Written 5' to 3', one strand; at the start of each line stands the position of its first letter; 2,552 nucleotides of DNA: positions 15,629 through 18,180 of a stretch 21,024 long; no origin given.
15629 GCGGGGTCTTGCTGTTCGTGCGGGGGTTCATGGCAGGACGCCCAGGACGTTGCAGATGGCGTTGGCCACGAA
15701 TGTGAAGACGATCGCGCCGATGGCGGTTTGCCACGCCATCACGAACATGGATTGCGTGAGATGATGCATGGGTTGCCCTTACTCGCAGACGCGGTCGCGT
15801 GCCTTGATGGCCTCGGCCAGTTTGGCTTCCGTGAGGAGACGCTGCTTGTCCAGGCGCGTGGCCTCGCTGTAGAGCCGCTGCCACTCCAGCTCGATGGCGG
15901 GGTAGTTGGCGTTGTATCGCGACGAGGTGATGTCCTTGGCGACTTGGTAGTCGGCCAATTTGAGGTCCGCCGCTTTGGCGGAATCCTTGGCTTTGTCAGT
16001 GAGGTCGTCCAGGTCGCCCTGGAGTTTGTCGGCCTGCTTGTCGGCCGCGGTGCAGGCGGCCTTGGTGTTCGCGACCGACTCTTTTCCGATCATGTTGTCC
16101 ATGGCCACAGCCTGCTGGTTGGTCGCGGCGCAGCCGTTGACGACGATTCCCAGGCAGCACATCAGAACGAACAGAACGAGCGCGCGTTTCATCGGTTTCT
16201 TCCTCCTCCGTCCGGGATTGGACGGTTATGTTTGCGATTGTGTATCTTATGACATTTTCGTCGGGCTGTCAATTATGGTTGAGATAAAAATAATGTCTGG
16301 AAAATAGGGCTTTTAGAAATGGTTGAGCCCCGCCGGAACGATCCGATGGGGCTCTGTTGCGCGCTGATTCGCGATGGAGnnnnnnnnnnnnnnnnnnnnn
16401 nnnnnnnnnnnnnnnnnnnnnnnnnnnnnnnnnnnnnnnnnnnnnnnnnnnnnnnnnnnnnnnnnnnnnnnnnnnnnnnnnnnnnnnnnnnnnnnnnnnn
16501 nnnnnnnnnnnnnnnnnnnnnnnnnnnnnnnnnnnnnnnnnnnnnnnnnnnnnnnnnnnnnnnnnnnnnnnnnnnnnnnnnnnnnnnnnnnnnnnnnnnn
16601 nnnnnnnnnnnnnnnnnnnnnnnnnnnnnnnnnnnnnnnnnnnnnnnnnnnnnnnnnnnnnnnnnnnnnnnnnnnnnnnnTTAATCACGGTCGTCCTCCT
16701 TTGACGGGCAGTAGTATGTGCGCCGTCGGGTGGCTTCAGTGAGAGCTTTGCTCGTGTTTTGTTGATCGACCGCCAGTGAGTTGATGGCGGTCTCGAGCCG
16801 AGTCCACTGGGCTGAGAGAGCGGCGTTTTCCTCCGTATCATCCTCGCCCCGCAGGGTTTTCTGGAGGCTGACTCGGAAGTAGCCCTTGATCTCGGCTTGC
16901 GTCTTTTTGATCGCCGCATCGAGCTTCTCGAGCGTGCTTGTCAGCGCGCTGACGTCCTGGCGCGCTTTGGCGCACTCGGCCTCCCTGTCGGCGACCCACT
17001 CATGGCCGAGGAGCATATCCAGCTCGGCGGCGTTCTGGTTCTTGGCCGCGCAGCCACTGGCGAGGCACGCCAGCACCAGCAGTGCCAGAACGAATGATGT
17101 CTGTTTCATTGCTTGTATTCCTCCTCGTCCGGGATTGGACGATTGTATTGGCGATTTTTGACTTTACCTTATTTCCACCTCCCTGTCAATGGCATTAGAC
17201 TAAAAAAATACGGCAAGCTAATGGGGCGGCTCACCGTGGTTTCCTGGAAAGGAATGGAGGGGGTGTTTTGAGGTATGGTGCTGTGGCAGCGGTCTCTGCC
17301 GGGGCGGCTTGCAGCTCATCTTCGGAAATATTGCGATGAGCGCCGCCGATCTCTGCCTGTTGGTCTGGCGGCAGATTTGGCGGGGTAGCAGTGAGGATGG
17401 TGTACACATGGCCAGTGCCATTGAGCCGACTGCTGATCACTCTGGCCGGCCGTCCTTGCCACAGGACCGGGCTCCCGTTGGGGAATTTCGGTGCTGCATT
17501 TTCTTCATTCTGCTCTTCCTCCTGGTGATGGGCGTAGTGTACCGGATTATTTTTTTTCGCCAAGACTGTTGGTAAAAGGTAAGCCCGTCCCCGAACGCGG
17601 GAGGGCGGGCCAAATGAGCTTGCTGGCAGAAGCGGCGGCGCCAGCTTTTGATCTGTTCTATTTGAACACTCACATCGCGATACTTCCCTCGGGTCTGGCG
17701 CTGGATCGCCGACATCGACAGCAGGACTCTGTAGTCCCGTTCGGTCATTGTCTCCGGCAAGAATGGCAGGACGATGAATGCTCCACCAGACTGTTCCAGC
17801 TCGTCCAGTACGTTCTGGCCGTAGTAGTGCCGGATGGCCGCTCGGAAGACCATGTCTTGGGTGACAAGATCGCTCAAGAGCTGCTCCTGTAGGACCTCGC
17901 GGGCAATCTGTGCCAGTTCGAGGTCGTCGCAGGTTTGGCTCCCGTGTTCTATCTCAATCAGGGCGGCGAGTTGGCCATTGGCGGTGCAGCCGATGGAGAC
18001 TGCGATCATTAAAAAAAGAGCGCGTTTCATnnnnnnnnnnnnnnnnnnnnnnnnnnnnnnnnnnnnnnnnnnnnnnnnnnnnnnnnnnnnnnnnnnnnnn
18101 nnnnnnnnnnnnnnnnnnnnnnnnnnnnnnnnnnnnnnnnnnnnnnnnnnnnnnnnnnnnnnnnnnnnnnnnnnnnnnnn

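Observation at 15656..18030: Array of four co-oriented small lipoprotein genes, three paralogous, with a conserved hairpin abutting the ribosome-binding site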

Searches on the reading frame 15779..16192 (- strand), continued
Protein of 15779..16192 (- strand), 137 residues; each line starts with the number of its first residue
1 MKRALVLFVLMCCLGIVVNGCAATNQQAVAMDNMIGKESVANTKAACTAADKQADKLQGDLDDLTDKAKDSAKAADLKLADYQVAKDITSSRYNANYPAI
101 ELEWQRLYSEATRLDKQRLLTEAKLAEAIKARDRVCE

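Call 64: search_protein_families(library=phrogs, max_evalue=1, proteins=[P0006])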
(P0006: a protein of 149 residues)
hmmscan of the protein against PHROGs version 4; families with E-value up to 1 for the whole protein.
P0006 (149 aa): 34 families (the best 25 are shown)
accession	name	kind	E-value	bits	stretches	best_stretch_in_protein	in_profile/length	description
phrog_1244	-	unknown function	1.1e-06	29.2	1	33-102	25-98/157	-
phrog_6631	-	unknown function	5.8e-05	23.7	1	12-145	7-139/251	-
phrog_6664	-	unknown function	0.0002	22.7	2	41-91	40-96/97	-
phrog_17078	-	unknown function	0.00088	20.8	1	48-91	33-76/84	-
phrog_5328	-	unknown function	0.0012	20.3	1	52-126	27-98/101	-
phrog_736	-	unknown function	0.0013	19.9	1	9-87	14-91/112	-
phrog_73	-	head and packaging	0.0031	18.2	1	42-143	191-266/287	head scaffolding protein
phrog_6188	-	unknown function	0.0046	18.4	1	113-147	73-107/125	-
phrog_22246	-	unknown function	0.0052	18.1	1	53-90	55-92/95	-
phrog_10294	-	unknown function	0.013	15.3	1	43-129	276-355/521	-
phrog_10610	-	unknown function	0.014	16.6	1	63-90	37-64/68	-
phrog_4701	-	unknown function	0.021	15.8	1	58-88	14-44/63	-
phrog_9841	-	lysis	0.022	15.9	0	18-88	15-86/120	Rz-like spanin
phrog_24256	-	unknown function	0.024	15.6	1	14-88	12-83/118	-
phrog_1327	-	lysis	0.024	15.5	1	14-95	12-88/158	Rz-like spanin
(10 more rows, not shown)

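Call 65: search_protein_families(library=pfam, max_evalue=1, proteins=[P0006])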
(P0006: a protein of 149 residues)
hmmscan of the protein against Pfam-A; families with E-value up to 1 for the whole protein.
P0006 (149 aa): 48 families (the best 25 are shown)
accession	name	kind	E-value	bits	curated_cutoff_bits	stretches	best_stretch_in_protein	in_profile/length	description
PF24319.2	DUF7491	-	0.0004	21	30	1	64-145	2-87/90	Coiled-coil region of unknown function (DUF7491)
PF16526.10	CLZ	-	0.0014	19.4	26.7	2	106-143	23-60/71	C-terminal leucine zipper domain of cyclic nucleotide-gated channels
PF09787.14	Golgin_A5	-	0.0016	18.4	31.7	1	52-146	51-146/305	Golgin subfamily A member 5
PF12729.13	4HB_MCP_1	-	0.0031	17.6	27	1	12-127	12-122/181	Four helix bundle sensory module for signal transduction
PF02403.27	Seryl_tRNA_N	-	0.0044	17.7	28.2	1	111-143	33-65/108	Seryl-tRNA synthetase N-terminal domain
PF21774.3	NagJ_C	-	0.0067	17.6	28.3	0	107-140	14-47/114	Hyaluronidase post-catalytic domain-like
PF13851.11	GAS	-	0.0081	16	32.3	1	49-140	41-132/200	Growth-arrest specific micro-tubule binding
PF13600.11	DUF4140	-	0.01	16.7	27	0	38-84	51-94/98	N-terminal domain of unknown function (DUF4140)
PF13863.11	DUF4200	-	0.01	16.6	29.7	1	47-139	16-105/119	Domain of unknown function (DUF4200)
PF19193.6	Tectonin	-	0.012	15.5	30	1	70-125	148-201/216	Tectonin domain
PF14362.11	DUF4407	-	0.013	15.2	31.3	1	17-144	87-232/297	Domain of unknown function (DUF4407)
PF23991.1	DUF7310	-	0.014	16.3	40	0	49-84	24-59/83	Coiled-coil region of unknown function (DUF7310)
PF25802.1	WWC1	-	0.014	15.8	27.8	1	50-147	6-110/135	WWC1-like, helical hairpin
PF09006.16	Surfac_D-trimer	-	0.016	15.5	22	1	61-83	5-27/46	Lung surfactant protein D coiled-coil trimerisation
PF14584.11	DUF4446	-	0.017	15.5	27.4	1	14-92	5-82/150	Protein of unknown function (DUF4446)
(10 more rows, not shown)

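Call 74: find_related_loci(query=P0006, collection=viral_contigs, flank=5000)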
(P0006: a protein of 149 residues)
Query P0006 (149 aa) in viral_contigs; peptide patterns used: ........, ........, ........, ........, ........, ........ (x = any residue, [..] = any of these).
6 stretches matched a pattern, but none encodes a relative of the query by tblastn (E <= 1e-3).

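Call 84: search_protein_families(library=padloc, max_evalue=0.01, proteins=[window:15779-16192:-])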
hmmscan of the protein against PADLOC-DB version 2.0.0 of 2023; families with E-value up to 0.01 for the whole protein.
window:15779-16192:- (137 aa): 0 families

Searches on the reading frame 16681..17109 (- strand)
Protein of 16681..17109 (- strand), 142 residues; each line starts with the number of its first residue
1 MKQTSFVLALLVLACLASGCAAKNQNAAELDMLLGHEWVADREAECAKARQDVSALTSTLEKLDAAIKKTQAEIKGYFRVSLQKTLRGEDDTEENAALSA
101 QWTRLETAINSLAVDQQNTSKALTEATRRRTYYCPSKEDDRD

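Call 6: search_protein_families(library=pfam, max_evalue=1, proteins=[window:16681-17109:-])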
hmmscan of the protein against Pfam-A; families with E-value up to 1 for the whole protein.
window:16681-17109:- (142 aa): 12 families
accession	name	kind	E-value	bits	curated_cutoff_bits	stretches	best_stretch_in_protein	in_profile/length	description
PF04632.18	FUSC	-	0.011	14.9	30.9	1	51-128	146-223/660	Fusaric acid resistance protein family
PF04977.20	DivIC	-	0.02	15.1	28.9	0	49-76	22-49/80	Septum formation initiator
PF04728.18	LPP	-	0.021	15.6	29.1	0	98-126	5-33/53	Lipoprotein leucine-zipper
PF04899.17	MbeD_MobD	-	0.025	15.2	21.6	1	56-114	8-63/70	MbeD/MobD like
PF25450.1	Rab11-FIP3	-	0.03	15.1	31.9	0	23-76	47-100/125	Rab11-FIP3-like domain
PF09602.15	PhaP_Bmeg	-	0.042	14.2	28.3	1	48-125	40-120/168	Polyhydroxyalkanoic acid inclusion protein (PhaP_Bmeg)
PF12329.13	TMF_DNA_bd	-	0.077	13.4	35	0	47-74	36-63/74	TATA element modulatory factor 1 DNA binding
PF14357.11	DUF4404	-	0.17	13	27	1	51-105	3-56/83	Domain of unknown function (DUF4404)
PF25594.1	GldB_lipo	-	0.17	11.9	27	1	49-138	20-109/309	Gliding motility protein GldB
PF16526.10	CLZ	-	0.19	12.6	26.7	1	33-75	14-55/71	C-terminal leucine zipper domain of cyclic nucleotide-gated channels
PF20370.3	DUF6665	-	0.21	12.3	27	0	34-79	22-71/106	Family of unknown function (DUF6665)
PF04420.19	CHD5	-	0.7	10.2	29.3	0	44-82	65-103/159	CHD5-like protein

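Call 15: search_protein_families(library=ncbifam, max_evalue=1, proteins=[window:16681-17109:-])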
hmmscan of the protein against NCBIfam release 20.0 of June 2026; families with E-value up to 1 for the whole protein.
window:16681-17109:- (142 aa): 3 families
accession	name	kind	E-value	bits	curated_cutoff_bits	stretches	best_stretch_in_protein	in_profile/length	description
TIGR02168.1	SMC_prok_B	equivalog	0.0092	13.7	567.35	1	41-130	676-765/1181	chromosome segregation protein SMC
NF045838.1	MG289_thiam_LP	equivalog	0.034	13.6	225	1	5-85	8-82/390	ABC transporter thiamine pyrophosphate-binding lipoprotein p37/Cypl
NF007428.1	PRK09973.1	equivalog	0.71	10.4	120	0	1-78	1-74/85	lipoprotein YqhH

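Call 62: search_protein_families(library=phrogs, max_evalue=0.1, proteins=[window:16681-17109:-])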
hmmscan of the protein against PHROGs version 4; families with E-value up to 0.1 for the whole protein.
window:16681-17109:- (142 aa): 5 families
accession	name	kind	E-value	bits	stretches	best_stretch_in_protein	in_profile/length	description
phrog_739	-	lysis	0.00071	20.8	1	1-94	1-86/122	Rz-like spanin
phrog_736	-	unknown function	0.0013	19.9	1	6-95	23-109/112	-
phrog_22235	-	unknown function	0.012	16.4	1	7-53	4-49/71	-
phrog_20175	-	unknown function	0.066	13.4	1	8-29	7-28/282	-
phrog_167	-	tail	0.092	11.4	1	42-133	202-274/1555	tail length tape measure protein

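Call 73: find_related_loci(query=window:16681-17109:-, collection=viral_contigs, flank=5000)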
Query window:16681-17109:- (142 aa) in viral_contigs; peptide patterns used: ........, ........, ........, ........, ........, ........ (x = any residue, [..] = any of these).
63 stretches matched a pattern, but none encodes a relative of the query by tblastn (E <= 1e-3).
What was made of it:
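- No relatives were found in viral contigs (calls 73, 74).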

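Call 84: search_protein_families(library=padloc, max_evalue=0.01, proteins=[window:16681-17109:-])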
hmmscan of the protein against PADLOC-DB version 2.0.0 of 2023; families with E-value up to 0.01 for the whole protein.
window:16681-17109:- (142 aa): 3 families
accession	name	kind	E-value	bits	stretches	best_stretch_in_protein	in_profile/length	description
PDLC03863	LmuB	-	0.00013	18.8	1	39-121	364-446/610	-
PDLC00519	JetC1|JetC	-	0.00021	17.6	1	18-130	251-365/1097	DUF3584 domain; MukB-like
PDLC01006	typeIV_Cas5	-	0.0045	14.6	1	8-59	2-52/235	Cas_effector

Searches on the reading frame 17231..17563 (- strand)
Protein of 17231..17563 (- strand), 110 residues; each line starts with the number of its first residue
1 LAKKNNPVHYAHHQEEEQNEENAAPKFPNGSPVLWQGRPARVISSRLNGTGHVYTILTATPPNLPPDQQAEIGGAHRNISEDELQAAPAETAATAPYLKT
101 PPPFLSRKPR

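Call 6: search_protein_families(library=pfam, max_evalue=1, proteins=[window:17231-17563:-])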
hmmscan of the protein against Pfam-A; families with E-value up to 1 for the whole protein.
window:17231-17563:- (110 aa): 0 families

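Call 15: search_protein_families(library=ncbifam, max_evalue=1, proteins=[window:17231-17563:-])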
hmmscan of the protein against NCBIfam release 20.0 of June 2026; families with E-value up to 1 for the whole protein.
window:17231-17563:- (110 aa): 0 families

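Call 62: search_protein_families(library=phrogs, max_evalue=0.1, proteins=[window:17231-17563:-])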
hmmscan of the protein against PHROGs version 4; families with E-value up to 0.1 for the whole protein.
window:17231-17563:- (110 aa): 0 families
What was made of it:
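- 17231..17625 (-): Unresolved stretch. It holds D's 62-codon tail, an overlapping 110-codon ORF in another frame (17231-17563), and a strong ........+ATG at about 17510. It appears to be transcribed, since it lies before the terminator, but its coding content is unclear. No family hits (calls 6, 15, 62).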

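Call 84: search_protein_families(library=padloc, max_evalue=0.01, proteins=[window:17231-17563:-])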
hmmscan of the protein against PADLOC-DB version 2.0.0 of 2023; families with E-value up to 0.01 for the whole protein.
window:17231-17563:- (110 aa): 0 families

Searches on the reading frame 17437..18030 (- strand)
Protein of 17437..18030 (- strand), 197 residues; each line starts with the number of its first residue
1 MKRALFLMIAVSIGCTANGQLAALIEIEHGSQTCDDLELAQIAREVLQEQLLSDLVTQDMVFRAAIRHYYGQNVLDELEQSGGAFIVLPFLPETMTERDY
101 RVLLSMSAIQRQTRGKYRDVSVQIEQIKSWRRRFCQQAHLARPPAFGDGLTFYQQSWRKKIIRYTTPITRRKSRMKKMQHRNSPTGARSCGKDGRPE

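Call 6: search_protein_families(library=pfam, max_evalue=1, proteins=[window:17437-18030:-])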
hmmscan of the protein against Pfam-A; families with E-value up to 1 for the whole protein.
window:17437-18030:- (197 aa): 0 families

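Call 15: search_protein_families(library=ncbifam, max_evalue=1, proteins=[window:17437-18030:-])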
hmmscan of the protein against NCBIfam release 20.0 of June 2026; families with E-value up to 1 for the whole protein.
window:17437-18030:- (197 aa): 0 families

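Call 17: list_cluster_members(proteins=[window:17437-18030:-, window:15656-15769:-, window:17231-17563:-, window:16681-17109:-, window:16380-16688:-])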
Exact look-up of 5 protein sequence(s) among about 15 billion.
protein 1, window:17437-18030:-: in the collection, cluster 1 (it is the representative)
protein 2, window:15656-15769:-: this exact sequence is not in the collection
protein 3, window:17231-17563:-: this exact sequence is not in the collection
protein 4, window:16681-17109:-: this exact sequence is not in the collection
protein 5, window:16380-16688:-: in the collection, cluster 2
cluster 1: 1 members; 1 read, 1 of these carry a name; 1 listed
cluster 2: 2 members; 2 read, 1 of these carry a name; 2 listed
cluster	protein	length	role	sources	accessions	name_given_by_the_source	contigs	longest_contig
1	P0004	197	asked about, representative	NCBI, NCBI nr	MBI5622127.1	hypothetical protein HY933_04700 [Candidatus Falkowbacteria bacterium] | hypothetical protein [Candidatus Falkowbacteria bacterium]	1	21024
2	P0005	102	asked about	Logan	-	-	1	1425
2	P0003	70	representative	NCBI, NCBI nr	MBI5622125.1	hypothetical protein HY933_04690 [Candidatus Falkowbacteria bacterium] | hypothetical protein [Candidatus Falkowbacteria bacterium]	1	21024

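Call 36: find_homologous_proteins(query=P0004, max_evalue=0.01)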
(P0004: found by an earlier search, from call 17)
Query P0004 (197 aa): 1 proteins with E <= 0.01 among 261 candidates.
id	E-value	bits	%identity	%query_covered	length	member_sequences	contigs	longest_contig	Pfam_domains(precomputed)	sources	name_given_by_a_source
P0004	8.3e-127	438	100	100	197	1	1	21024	-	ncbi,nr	ncbi:hypothetical protein HY933_04700 [Candidatus Falkowbacteria bacterium]|nr:hypothetical protein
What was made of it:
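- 17437..18030 (-): D (197-aa ORF, HY933_04700). An orphan lipoprotein with VSIG|C lipobox, Cys34 and Cys135. No homolog (call 36).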

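Call 62: search_protein_families(library=phrogs, max_evalue=0.1, proteins=[window:17437-18030:-])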
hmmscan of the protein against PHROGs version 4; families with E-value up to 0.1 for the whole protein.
window:17437-18030:- (197 aa): 0 families

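Call 71: predict_structure(protein=P0004)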
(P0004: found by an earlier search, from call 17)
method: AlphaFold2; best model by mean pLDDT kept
length: 197 residues; sequences in the alignment: 1
mean_pLDDT: 38.8   pTM: 0.26
mean pLDDT of the five models: 38.8, 37.2, 36.4, 35.5, 34.5
residues with pLDDT >= 90: 0; 70-90: 0; 50-70: 30; < 50: 167
segments of 3 or more residues with pLDDT < 50: 2-61, 82-95, 98-100, 102-123, 133-191, 194-197
pLDDT, mean of each block of 10 residues (from residue 1): 31 28 29 31 37 42 50 59 43 46 44 41 51 43 29 28 27 34 38 47
secondary structure, 60 per line:
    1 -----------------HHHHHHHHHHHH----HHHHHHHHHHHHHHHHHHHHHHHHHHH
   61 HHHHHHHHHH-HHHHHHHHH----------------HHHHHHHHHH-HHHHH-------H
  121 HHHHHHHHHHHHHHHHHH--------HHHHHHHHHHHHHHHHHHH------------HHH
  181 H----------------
elements in order: H18-29 H34-70 H72-80 H97-106 H108-112 H120-138 H147-165 H178-181
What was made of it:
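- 17437..18030 (-): The AlphaFold model is uninformative (pLDDT 38.8, call 71).
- Tried and rejected: The AlphaFold model of D is too poor to use (call 71).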

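Call 84: search_protein_families(library=padloc, max_evalue=0.01, proteins=[window:17437-18030:-])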
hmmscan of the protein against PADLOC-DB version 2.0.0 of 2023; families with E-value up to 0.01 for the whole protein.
window:17437-18030:- (197 aa): 0 families
